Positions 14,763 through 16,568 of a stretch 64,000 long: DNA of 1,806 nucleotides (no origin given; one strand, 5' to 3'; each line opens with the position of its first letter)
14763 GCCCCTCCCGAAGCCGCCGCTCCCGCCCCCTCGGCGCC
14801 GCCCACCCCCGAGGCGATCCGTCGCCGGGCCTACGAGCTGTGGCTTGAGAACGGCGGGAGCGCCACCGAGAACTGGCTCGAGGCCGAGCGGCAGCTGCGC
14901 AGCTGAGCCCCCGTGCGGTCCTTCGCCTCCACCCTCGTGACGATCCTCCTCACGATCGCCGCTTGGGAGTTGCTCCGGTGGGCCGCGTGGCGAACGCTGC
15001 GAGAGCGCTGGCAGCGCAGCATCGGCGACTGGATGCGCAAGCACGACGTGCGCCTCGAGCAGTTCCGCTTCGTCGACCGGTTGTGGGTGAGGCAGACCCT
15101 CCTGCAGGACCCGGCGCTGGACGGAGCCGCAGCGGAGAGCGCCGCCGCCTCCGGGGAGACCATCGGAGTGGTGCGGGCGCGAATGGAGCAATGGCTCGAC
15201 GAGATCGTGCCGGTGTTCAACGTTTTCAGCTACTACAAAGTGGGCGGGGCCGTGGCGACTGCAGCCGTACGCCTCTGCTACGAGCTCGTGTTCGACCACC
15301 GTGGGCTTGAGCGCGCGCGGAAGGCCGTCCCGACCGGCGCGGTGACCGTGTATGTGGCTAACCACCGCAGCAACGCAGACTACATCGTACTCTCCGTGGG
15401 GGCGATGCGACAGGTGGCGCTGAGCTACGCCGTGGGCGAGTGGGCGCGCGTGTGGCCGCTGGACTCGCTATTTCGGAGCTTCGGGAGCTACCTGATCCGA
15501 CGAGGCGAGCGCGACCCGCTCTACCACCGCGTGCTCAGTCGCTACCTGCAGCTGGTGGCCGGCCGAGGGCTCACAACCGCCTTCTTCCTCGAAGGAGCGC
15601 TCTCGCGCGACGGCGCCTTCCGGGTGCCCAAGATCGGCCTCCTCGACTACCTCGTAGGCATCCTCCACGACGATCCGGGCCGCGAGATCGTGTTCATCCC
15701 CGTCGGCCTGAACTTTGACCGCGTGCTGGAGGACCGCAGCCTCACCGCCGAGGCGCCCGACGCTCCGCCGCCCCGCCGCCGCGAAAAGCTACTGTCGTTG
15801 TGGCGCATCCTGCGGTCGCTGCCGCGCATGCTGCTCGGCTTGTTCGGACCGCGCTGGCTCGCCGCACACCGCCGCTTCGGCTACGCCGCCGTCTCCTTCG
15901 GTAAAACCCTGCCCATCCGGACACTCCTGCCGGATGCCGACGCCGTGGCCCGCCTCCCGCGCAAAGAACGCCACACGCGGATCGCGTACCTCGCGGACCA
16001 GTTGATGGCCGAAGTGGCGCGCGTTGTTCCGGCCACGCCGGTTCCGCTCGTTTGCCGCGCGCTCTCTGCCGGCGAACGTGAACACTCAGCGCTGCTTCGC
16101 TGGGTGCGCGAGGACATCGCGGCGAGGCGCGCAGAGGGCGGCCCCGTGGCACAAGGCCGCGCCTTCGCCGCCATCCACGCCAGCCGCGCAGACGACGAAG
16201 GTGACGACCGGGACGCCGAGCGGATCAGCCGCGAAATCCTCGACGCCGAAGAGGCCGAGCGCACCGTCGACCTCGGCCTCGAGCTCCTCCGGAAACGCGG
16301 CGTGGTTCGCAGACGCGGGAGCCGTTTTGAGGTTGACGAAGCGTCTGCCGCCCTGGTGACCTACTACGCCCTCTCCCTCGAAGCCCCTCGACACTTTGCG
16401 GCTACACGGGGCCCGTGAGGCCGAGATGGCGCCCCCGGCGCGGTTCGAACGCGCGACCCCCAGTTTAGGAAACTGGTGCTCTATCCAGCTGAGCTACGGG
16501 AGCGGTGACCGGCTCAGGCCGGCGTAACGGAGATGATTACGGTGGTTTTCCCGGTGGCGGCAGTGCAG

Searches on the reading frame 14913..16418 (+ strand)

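Call 66: search_protein_families(library=pfam, proteins=[window:14913-16418:+], max_evalue=0.001)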
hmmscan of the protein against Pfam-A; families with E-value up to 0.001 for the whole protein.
window:14913-16418:+ (501 aa): 2 families
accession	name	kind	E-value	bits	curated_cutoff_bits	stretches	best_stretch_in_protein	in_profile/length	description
PF01553.26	Acyltransferase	-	7.3e-11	42.4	23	1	137-264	8-129/132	Acyltransferase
PF19277.4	GPAT_C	-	5.4e-06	26.3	25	1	318-389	26-103/344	Glycerol-3-phosphate acyltransferase C-terminal region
